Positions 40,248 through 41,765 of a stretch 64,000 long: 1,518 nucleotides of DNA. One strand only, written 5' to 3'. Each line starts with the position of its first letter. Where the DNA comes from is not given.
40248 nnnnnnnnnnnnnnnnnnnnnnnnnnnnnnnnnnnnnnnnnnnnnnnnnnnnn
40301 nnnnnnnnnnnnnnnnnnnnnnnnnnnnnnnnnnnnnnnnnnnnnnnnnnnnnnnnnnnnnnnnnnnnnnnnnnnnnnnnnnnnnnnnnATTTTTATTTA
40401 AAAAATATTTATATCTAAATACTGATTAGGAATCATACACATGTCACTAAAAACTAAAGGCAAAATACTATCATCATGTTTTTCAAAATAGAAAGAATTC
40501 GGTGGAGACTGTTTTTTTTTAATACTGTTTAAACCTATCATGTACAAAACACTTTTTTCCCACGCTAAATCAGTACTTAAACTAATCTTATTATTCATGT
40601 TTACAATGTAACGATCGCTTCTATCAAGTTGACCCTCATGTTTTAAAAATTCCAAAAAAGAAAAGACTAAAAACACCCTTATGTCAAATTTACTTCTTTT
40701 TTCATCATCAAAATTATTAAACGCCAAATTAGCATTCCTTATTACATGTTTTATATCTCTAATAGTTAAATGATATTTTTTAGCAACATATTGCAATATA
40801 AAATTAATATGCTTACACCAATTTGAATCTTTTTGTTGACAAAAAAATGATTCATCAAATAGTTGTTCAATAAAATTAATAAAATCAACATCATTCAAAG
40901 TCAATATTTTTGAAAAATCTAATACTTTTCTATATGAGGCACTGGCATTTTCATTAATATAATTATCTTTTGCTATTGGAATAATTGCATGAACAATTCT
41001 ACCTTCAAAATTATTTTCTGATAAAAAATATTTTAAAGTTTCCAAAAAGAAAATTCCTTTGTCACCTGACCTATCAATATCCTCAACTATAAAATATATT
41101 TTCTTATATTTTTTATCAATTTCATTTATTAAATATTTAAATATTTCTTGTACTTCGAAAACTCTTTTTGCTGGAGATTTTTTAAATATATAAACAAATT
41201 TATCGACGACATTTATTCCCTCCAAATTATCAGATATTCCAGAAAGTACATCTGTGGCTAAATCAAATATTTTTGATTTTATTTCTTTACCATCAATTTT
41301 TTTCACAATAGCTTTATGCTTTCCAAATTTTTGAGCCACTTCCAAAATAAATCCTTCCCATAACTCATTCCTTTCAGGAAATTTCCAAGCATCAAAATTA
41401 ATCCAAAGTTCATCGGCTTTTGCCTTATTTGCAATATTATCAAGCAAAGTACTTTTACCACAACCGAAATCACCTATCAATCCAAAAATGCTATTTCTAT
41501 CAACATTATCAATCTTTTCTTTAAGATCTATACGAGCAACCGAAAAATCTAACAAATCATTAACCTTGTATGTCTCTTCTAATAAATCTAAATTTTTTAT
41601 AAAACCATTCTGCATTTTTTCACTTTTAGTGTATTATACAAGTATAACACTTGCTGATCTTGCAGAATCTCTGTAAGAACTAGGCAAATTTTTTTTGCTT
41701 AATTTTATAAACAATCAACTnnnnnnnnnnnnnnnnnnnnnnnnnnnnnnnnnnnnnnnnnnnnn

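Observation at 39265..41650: KAP-family NTPase three-gene operon (KAP + 106 aa + 253 aa): candidate novel defence/abortive-infection module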

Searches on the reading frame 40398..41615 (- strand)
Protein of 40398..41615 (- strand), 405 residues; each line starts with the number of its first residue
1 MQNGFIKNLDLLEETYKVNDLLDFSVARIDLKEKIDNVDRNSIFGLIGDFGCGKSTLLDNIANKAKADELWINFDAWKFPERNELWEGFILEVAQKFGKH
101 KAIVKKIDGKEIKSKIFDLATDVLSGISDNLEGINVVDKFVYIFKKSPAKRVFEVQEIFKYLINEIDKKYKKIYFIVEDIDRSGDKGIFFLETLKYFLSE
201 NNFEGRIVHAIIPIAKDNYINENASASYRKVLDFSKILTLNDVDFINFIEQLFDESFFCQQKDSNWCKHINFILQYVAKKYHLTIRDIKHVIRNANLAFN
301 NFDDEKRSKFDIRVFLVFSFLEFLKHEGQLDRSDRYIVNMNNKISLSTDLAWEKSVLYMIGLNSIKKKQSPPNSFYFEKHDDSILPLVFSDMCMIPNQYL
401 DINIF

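Call 3: search_protein_families(library=pfam, proteins=[window:40398-41615:-], max_evalue=0.1)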
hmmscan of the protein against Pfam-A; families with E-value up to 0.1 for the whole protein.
window:40398-41615:- (405 aa): 12 families
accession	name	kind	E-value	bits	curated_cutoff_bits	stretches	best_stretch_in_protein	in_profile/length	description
PF07693.20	KAP_NTPase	-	1.9e-10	40.9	20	1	33-204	10-185/293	KAP family P-loop domain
PF00005.33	ABC_tran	-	0.00011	23.3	25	1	38-79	8-51/137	ABC transporter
PF00931.28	NB-ARC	-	0.00087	19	23.5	1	31-118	8-95/248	NB-ARC domain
PF20720.3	nSTAND3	-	0.001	19.3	27.2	0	33-69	9-45/155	Novel STAND NTPase 3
PF24883.2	NPHP3_N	-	0.0053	17.4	24.8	0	35-68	16-49/164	Nephrocystin 3, N-terminal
PF13555.12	AAA_29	-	0.0063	16.7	27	1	38-62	19-43/61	P-loop containing region of AAA domain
PF13401.12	AAA_22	-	0.0093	16.7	27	1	42-99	6-33/130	AAA domain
PF13173.12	AAA_14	-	0.035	14.5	27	0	42-91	3-55/129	AAA domain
PF03193.22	RsgA_GTPase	-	0.058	13.7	30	0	30-66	95-131/174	RsgA GTPase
PF08299.17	Bac_DnaA_C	-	0.065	13.7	31.5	0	271-298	2-29/69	Bacterial dnaA protein helix-turn-helix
PF00004.35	AAA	-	0.096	13.6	21.2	0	46-79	3-26/131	ATPase family associated with various cellular activities (AAA)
PF13191.12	AAA_16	-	0.097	13.6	32.6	0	43-186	26-147/167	AAA ATPase domain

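Call 4: search_protein_families(library=padloc, proteins=[window:40398-41615:-], max_evalue=0.1)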
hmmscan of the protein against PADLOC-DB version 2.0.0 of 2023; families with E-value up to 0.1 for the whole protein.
window:40398-41615:- (405 aa): 4 families
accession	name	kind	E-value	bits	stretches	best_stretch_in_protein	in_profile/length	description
PDLC02361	PifA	-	4.5e-05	20.2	1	42-182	41-193/720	PifA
PDLC02210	QatA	-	0.00011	18.9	1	44-115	35-111/593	-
PDLC02209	QatA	-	0.00044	17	1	35-152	26-156/646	-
PDLC04140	mad8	-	0.0025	15.4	1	35-68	21-54/314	mads_8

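Call 5: search_protein_families(library=ncbifam, proteins=[window:40398-41615:-], max_evalue=0.1)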
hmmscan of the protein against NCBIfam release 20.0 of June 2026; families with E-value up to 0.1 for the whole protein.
window:40398-41615:- (405 aa): 25 families
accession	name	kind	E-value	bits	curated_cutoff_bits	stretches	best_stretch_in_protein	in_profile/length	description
NF000355.4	ribo_prot_ABC_F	equivalog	3.9e-05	22.7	380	1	37-87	24-78/499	ribosomal protection-like ABC-F family protein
TIGR03740.1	galliderm_ABC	subfamily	0.0023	17.7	309.75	1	37-80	22-65/223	lantibiotic protection ABC transporter ATP-binding subunit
NF041923.1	QatA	equivalog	0.0023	16.7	600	1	44-107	36-101/628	Qat anti-phage system ATPase QatA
NF010860.0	PRK14267.1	equivalog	0.0074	16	412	1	37-60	26-49/253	phosphate ABC transporter ATP-binding protein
TIGR03420.1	DnaA_homol_Hda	equivalog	0.0075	15.8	194.8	0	39-68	36-65/226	DnaA regulatory inactivator Hda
TIGR00972.1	3a0107s01c2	equivalog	0.0078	15.6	343.2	1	37-61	23-47/248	phosphate ABC transporter ATP-binding protein PstB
TIGR00231.1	small_GTP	domain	0.0086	15.9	42.5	0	45-65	7-27/164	GTP-binding protein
TIGR03411.1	urea_trans_UrtD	equivalog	0.0086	15.8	304.1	1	37-77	24-64/242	urea ABC transporter ATP-binding protein UrtD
TIGR03608.1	L_ocin_972_ABC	subfamily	0.012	15.1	254.85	1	37-72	20-55/206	putative bacteriocin export ABC transporter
TIGR00968.1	3a0106s01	subfamily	0.017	14.6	342.75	0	37-74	22-59/237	sulfate ABC transporter ATP-binding protein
NF008775.0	PRK11819.1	equivalog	0.022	13.4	599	1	37-69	346-378/556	energy-dependent translational throttle protein EttA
NF005655.0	PRK07429.1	subfamily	0.03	13.5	236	1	37-63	4-30/326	phosphoribulokinase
NF010840.0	PRK14246.1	equivalog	0.032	13.8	425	1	28-61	23-56/257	phosphate ABC transporter ATP-binding protein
NF008409.0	PRK11231.1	equivalog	0.033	13.6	375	1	39-66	26-53/255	Fe(3+) dicitrate ABC transporter ATP-binding protein FecE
TIGR04521.1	ECF_ATPase_2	equivalog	0.033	13.3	330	1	37-62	27-52/279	energy-coupling factor transporter ATPase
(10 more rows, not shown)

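Call 8: search_protein_families(library=phrogs, proteins=[window:40398-41615:-], max_evalue=0.1)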
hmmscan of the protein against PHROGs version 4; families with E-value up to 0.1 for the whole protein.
window:40398-41615:- (405 aa): 4 families
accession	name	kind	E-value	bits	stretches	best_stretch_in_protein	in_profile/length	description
phrog_293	-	moron, auxiliary metabolic gene and host takeover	0.00067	18.7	1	28-75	150-197/1058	ABC transporter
phrog_168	-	DNA, RNA and nucleotide metabolism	0.02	15.6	0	9-76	8-77/314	clamp loader of DNA polymerase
phrog_2107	-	other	0.025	15.3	1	45-69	7-31/201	thymidylate kinase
phrog_2213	-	other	0.034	15.2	1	114-156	8-48/94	nucleoside triphosphate pyrophosphohydrolase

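Call 16: find_homologous_proteins(query=window:40398-41615:-)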
Query window:40398-41615:- (405 aa): 175 proteins with E <= 0.001 among 5131 candidates; the best 120 are listed.
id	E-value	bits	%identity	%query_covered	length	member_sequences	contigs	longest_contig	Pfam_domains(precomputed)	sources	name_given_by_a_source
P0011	1.6e-264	895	100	100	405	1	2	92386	PF07693.21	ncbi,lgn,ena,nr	ncbi:hypothetical protein KAI92_01980 [Candidatus Parcubacteria bacterium]|nr:hypothetical protein [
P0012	4.6e-107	377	50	88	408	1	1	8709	PF07693.21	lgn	-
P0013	1.9e-88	315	45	90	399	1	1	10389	PF07693.21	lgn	-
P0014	1.4e-75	273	45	80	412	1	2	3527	PF07693.21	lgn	-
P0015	1.9e-75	273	41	90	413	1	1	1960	PF07693.21,PF24883.3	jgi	jgi:GTPase SAR1 family protein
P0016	1.4e-74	270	45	78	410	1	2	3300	PF07693.21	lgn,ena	-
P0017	9.4e-73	264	44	80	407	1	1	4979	PF07693.21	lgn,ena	-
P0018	2.8e-70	256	40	89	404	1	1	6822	PF07693.21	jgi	jgi:ABC-type dipeptide/oligopeptide/nickel transport system ATPase component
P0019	7.2e-70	254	42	80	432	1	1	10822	PF07693.21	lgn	-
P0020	8.6e-70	254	39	90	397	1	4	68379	PF07693.21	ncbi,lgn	-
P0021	9.4e-69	251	40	89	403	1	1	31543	PF07693.21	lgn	-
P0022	1.5e-68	250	43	79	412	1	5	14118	PF07693.21,PF13401.13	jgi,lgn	jgi:hypothetical protein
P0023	4.8e-68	248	40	81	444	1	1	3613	PF07693.21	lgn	-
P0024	8.3e-68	247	42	88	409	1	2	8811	PF07693.21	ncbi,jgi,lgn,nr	ncbi:MAG: hypothetical protein HQ538_05070 [Parcubacteria group bacterium]|nr:hypothetical protein [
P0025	9.6e-68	247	44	74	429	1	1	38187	PF07693.21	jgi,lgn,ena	-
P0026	3.9e-66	242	41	89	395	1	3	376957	PF07693.21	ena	-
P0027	4.5e-66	242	45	80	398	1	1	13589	PF07693.21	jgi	-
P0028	4.6e-66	242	38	97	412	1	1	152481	PF07693.21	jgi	jgi:ABC-type dipeptide/oligopeptide/nickel transport system ATPase component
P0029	1.6e-65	240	42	80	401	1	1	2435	PF07693.21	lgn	-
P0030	3.2e-65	239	37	94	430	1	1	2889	PF07693.21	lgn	-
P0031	4.6e-65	238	39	89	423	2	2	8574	PF07693.21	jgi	-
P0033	1.2e-64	237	39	89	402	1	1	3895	PF07693.21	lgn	-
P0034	2.8e-64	236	40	84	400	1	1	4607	PF07693.21,PF00005.34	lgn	-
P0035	4.1e-64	235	48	65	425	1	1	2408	PF07693.21,PF13191.13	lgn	-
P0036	5.7e-64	235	38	89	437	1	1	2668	PF07693.21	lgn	-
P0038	3.7e-63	232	37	98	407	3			PF07693.21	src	-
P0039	6.8e-63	231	38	89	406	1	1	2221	PF07693.21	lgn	-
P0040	1.2e-62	230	39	80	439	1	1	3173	PF07693.21,PF20693.4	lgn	-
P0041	3.4e-62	229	36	97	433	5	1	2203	PF07693.21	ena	-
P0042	3.7e-62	229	40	80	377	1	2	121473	PF07693.21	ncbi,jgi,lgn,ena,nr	ncbi:MAG: hypothetical protein CVT49_03785 [candidate division Zixibacteria bacterium HGW-Zixibacter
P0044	1.1e-61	227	38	80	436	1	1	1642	PF07693.21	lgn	-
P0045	1.4e-61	227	39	82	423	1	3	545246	PF07693.21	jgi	jgi:hypothetical protein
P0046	2.2e-61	226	47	64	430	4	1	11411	PF07693.21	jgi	-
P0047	3.7e-61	226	41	80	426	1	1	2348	PF07693.21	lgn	-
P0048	1.4e-60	224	39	80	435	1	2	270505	PF07693.21,PF25199.2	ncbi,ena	-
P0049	2.7e-60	223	45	72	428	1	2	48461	PF07693.21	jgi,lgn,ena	-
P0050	3.1e-60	222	40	81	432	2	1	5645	PF07693.21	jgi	-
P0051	5.5e-60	222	42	74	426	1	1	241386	PF07693.21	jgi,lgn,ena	-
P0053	5.5e-59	218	39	79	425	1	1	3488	PF07693.21,PF00931.29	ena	-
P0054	1.1e-58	217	39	74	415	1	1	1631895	PF07693.21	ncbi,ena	-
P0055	1.2e-58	217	35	97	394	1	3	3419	PF07693.21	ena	-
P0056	1.4e-58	217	39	74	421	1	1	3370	PF07693.21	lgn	-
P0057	3.1e-58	216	37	99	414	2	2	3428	PF07693.21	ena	-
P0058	3.4e-58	216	38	74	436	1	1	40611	PF07693.21,PF13191.13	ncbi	-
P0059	1.1e-57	214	38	80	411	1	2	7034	PF07693.21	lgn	-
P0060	1.9e-57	213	41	74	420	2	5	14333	PF07693.21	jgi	jgi:hypothetical protein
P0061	7.1e-57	211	37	80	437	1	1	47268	PF07693.21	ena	-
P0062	7.2e-57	211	38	80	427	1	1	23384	PF07693.21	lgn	-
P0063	8.3e-57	211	37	99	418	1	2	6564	PF07693.21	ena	-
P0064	1.8e-56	210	40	81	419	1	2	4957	PF07693.21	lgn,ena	-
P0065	2.8e-56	209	36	83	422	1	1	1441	PF07693.21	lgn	-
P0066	3.6e-56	209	37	88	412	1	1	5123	PF07693.21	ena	-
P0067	4.1e-56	209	39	78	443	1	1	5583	PF07693.21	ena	-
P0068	4.7e-56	209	38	80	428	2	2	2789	PF07693.21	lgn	-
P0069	5.4e-56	209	39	89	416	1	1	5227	PF07693.21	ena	-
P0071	6.8e-56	208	39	82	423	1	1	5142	PF07693.21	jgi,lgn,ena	-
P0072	1.1e-55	208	37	90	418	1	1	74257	PF07693.21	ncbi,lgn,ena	-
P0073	1.2e-55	207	40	80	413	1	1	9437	PF07693.21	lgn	-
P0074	1.6e-55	207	40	80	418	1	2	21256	PF07693.21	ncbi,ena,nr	ncbi:hypothetical protein KAI56_01010 [Candidatus Parcubacteria bacterium]|nr:hypothetical protein [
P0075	1.7e-55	207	39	90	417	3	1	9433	PF07693.21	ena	-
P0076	2.4e-55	206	35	93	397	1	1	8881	PF07693.21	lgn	-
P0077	2.5e-55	206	36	87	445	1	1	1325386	PF07693.21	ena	-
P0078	3.4e-55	206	37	79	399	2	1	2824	PF07693.21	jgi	-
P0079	5.2e-55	205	35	88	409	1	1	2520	PF07693.21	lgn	-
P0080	6.0e-55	205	40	81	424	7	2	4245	PF07693.21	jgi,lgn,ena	-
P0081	6.4e-55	205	39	81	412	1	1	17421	PF07693.21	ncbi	-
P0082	8.4e-55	205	39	83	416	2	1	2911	PF07693.21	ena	-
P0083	1.0e-54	204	37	80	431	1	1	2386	PF07693.21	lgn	-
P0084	2.5e-54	203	34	99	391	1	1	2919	PF07693.21,PF13401.13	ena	-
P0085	2.7e-54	203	39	82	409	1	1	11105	PF07693.21,PF13401.13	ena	-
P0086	3.7e-54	202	38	81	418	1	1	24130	PF07693.21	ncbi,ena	-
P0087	3.8e-54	202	39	83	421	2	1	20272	PF07693.21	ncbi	-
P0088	4.1e-54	202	40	73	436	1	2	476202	PF07693.21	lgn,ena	-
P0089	1.0e-53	201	38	83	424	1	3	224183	PF07693.21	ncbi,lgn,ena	-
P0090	2.0e-53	200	38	80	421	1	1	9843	PF07693.21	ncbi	-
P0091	5.3e-53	199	37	80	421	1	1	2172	PF07693.21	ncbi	-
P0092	1.0e-52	198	44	61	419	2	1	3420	PF07693.21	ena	-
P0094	6.4e-52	195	39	74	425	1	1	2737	PF07693.21,PF13401.13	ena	-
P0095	6.5e-52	195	37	74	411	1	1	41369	PF07693.21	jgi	jgi:hypothetical protein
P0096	1.6e-51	194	36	74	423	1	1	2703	PF07693.21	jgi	-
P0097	1.7e-51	194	34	83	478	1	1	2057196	PF07693.21,PF25199.2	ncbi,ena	-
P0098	1.8e-51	194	37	87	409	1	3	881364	PF07693.21,PF13191.13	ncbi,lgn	-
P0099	2.1e-51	193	36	96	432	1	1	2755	PF07693.21,PF13401.13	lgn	-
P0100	2.2e-51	193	37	80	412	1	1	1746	PF07693.21,PF13191.13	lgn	-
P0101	2.4e-51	193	37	80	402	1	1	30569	PF07693.21,PF13401.13,PF20693.4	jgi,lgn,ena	-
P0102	2.8e-51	193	36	79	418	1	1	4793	PF07693.21,PF00931.29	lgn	-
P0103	3.9e-51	193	35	79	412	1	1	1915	PF07693.21,PF13191.13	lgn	-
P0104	4.9e-51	192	38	79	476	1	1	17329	PF07693.21,PF01637.25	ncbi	-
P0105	5.0e-51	192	37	79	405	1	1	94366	PF07693.21,PF13401.13,PF20693.4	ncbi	-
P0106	7.9e-51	192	38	74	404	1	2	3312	PF07693.21,PF13191.13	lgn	-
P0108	2.3e-50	190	37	83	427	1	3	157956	PF07693.21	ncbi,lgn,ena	-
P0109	2.3e-50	190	37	73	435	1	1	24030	PF07693.21,PF13401.13,PF20693.4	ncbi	-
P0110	2.3e-50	190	38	79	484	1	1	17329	PF07693.21,PF00005.34,PF01637.25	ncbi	-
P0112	2.9e-50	190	38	74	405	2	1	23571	PF07693.21,PF13191.13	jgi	jgi:KAP-like P-loop domain-containing protein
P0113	3.1e-50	190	31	93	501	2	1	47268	PF07693.21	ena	-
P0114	3.3e-50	189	38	79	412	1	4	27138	PF07693.21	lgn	-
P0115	4.8e-50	189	39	63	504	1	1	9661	PF07693.21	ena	-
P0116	5.2e-50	189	34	82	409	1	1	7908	PF07693.21,PF20693.4,PF13191.13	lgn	-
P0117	5.5e-50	189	37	78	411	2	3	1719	PF07693.21,PF13401.13,PF20693.4,PF01637.25,PF13191.13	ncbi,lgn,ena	-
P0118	6.2e-50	189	35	83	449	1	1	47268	PF07693.21,PF13401.13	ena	-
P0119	7.0e-50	188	39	73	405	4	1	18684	PF07693.21,PF13401.13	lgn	-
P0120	8.1e-50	188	39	74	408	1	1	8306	PF07693.21,PF13401.13,PF00931.29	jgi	-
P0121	8.2e-50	188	35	93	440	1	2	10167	PF07693.21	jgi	jgi:hypothetical protein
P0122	1.8e-49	187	38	75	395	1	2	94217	PF07693.21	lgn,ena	-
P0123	3.1e-49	186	36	81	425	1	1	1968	PF07693.21,PF13191.13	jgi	jgi:hypothetical protein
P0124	3.4e-49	186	37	79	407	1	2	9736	PF07693.21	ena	-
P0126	5.2e-49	186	33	84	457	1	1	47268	PF07693.21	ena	-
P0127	1.0e-48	185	34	82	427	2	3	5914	PF07693.21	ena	-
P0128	1.6e-48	184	35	74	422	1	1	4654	PF07693.21,PF13401.13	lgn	-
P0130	3.0e-48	183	36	93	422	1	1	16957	PF07693.21,PF13401.13,PF25199.2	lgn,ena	-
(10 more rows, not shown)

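Call 19: find_encoding_contigs(protein=P0012, flank=5000, max_places=2)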
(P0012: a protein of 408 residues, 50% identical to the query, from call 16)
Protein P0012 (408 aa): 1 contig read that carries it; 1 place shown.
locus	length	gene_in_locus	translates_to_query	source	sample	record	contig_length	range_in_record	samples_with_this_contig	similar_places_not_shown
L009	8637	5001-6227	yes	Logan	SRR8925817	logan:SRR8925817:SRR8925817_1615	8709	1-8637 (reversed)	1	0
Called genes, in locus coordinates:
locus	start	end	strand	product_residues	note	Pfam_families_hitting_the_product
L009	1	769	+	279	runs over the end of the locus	?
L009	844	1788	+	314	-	PF13310:Virulence_RhuM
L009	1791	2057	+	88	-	-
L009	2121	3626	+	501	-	PF02463:SMC_N, PF13175:AAA_15, PF13476:AAA_23, PF13304:AAA_21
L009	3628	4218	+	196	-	-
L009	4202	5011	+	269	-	-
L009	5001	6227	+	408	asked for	PF07693:KAP_NTPase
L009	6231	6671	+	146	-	-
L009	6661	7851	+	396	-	PF01420:Methylase_S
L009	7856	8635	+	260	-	?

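Call 20: find_encoding_contigs(protein=P0013, flank=5000, max_places=2)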
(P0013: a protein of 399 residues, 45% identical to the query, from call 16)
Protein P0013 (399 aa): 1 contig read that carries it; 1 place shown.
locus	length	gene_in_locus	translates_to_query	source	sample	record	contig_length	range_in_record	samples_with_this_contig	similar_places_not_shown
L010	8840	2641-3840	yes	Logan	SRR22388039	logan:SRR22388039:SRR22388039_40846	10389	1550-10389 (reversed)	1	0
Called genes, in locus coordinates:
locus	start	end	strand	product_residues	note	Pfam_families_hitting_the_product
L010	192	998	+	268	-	PF01555:N6_N4_Mtase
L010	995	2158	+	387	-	-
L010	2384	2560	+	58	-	-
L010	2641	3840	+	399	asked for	PF07693:KAP_NTPase (weak)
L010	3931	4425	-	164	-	PF03449:GreA_GreB_N, PF01272:GreA_GreB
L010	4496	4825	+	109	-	PF01741:MscL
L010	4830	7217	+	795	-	PF25077:DUF7800 (faint), PF00041:fn3 (faint), PF16655:PhoD_N (faint), PF16656:Pur_ac_phosph_N, PF25059:FN3_DSCAM-DSCAML_C (faint), PF23376:Fn3_VIN3 (faint), PF16656:Pur_ac_phosph_N, PF01471:PG_binding_1, +1 more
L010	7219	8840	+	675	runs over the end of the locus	PF19335:HMBD, PF00122:E1-E2_ATPase, PF00702:Hydrolase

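Call 21: find_encoding_contigs(protein=P0061, flank=10000, max_places=1)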
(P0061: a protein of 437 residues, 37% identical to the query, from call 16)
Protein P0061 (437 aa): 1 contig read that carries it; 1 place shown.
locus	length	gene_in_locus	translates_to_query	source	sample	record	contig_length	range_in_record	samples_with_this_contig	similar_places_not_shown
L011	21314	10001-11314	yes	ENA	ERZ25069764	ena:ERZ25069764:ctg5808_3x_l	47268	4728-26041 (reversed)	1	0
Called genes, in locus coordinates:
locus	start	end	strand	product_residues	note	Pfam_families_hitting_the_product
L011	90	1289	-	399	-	PF01738:DLH (weak)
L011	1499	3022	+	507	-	-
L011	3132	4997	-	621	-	PF00805:Pentapeptide, PF13576:Pentapeptide_3 (faint), PF00805:Pentapeptide (weak), PF13599:Pentapeptide_4 (weak)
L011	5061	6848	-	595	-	PF03235:GmrSD_N, PF07510:GmrSD_C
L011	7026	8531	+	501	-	PF07693:KAP_NTPase (weak)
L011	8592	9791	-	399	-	PF01738:DLH (weak)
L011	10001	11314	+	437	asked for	PF07693:KAP_NTPase (weak)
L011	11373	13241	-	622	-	PF03235:GmrSD_N, PF07510:GmrSD_C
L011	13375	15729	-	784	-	PF04851:ResIII, PF18766:SWI2_SNF2 (weak)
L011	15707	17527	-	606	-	PF01555:N6_N4_Mtase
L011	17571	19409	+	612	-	PF03235:GmrSD_N, PF07510:GmrSD_C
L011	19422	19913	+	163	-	-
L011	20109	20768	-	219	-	-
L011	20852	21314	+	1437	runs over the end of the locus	-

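Call 22: find_encoding_contigs(protein=P0020, flank=5000, max_places=2)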
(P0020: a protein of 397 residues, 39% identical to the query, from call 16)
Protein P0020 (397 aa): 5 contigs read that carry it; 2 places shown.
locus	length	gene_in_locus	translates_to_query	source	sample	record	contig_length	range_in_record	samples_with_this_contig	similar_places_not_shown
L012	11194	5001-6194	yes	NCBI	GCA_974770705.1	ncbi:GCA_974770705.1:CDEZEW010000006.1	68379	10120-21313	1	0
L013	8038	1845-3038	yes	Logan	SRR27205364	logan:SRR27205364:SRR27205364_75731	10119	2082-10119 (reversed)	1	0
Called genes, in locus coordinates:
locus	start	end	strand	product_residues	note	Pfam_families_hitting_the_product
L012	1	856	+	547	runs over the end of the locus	PF03023:MurJ, PF01943:Polysacc_synt, PF13440:Polysacc_synt_3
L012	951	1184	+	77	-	-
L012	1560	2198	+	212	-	PF01726:LexA_DNA_bind, PF00717:Peptidase_S24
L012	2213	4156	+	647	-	PF13588:HSDR_N_2, PF02384:N6_Mtase, PF07669:Eco57I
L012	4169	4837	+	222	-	PF01936:NYN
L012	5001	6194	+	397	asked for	PF07693:KAP_NTPase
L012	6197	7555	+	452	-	PF01420:Methylase_S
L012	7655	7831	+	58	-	-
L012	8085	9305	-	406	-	PF13439:Glyco_transf_4, PF00534:Glycos_transf_1, PF20706:GT4-conflict, PF13692:Glyco_trans_1_4, PF13524:Glyco_trans_1_2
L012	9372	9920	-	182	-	PF00534:Glycos_transf_1, PF13692:Glyco_trans_1_4, PF20706:GT4-conflict (weak), PF13524:Glyco_trans_1_2 (weak)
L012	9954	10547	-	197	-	PF13439:Glyco_transf_4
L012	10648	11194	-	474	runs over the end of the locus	PF13727:CoA_binding_3, PF02397:Bac_transf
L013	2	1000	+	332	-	?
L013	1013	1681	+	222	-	PF01936:NYN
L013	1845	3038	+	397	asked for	PF07693:KAP_NTPase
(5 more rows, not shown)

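Call 23: find_encoding_contigs(protein=P0024, flank=5000, max_places=2)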
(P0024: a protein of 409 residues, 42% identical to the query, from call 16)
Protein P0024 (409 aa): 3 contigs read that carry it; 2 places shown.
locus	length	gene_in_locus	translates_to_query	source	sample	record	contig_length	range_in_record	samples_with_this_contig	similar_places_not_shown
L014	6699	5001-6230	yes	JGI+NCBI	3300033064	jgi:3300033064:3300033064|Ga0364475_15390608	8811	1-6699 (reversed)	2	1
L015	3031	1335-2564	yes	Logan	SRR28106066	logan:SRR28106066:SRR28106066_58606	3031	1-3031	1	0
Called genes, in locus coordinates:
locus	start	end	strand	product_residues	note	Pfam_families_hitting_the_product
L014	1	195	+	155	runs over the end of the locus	PF22599:SecDF_P1_head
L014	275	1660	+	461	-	PF10754:DUF2569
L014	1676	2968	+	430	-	-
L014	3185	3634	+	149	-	-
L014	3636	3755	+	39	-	-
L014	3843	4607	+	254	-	-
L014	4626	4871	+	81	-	-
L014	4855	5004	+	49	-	-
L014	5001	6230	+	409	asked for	PF07693:KAP_NTPase (weak)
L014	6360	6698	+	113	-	PF01471:PG_binding_1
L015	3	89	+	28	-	?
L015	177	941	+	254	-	-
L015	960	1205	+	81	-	-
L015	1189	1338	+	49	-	-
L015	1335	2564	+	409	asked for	PF07693:KAP_NTPase (weak)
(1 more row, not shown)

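Call 61: find_related_loci(query=A6, collection=metagenome_contigs, flank=6000)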
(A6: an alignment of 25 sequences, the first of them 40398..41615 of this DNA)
Query A6 (405 aa) in metagenome_contigs; peptide patterns used: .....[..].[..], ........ (x = any residue, [..] = any of these).
212 stretches matched a pattern; 56 encode a relative of the query (tblastn E <= 1e-3); 55 distinct loci.
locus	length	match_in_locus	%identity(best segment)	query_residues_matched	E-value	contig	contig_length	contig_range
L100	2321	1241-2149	45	1-299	3e-80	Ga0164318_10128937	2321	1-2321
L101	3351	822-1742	44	1-301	7e-75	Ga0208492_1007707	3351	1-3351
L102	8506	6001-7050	39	3-364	8e-71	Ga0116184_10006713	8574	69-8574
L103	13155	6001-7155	37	4-398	7e-69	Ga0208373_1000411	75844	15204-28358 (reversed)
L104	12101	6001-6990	42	1-328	2e-65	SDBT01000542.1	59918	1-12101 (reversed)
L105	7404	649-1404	47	5-262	1e-65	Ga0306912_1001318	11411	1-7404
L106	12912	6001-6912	42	1-299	3e-65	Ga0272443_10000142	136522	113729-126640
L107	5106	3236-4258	39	6-339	5e-61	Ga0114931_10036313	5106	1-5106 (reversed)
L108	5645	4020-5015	40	2-329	6e-61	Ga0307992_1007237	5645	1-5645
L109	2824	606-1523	37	1-319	7e-61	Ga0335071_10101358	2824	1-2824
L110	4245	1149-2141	40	1-330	1e-60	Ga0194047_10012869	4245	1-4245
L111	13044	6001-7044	36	12-365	3e-59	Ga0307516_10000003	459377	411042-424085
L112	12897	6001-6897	39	1-299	1e-58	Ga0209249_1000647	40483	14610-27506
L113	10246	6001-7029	34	3-342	2e-58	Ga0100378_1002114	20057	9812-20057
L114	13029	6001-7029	34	3-342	2e-58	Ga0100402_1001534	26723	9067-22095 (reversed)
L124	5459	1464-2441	32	1-325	5e-48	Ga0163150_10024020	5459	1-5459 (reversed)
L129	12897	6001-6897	45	4-296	3e-66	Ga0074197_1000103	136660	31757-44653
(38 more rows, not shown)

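Call 62: find_related_loci(query=A6, collection=viral_contigs, flank=6000)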
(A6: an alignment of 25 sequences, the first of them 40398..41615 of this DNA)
Query A6 (405 aa) in viral_contigs; peptide patterns used: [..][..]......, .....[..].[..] (x = any residue, [..] = any of these).
26 stretches matched a pattern, but none encodes a relative of the query by tblastn (E <= 1e-3).
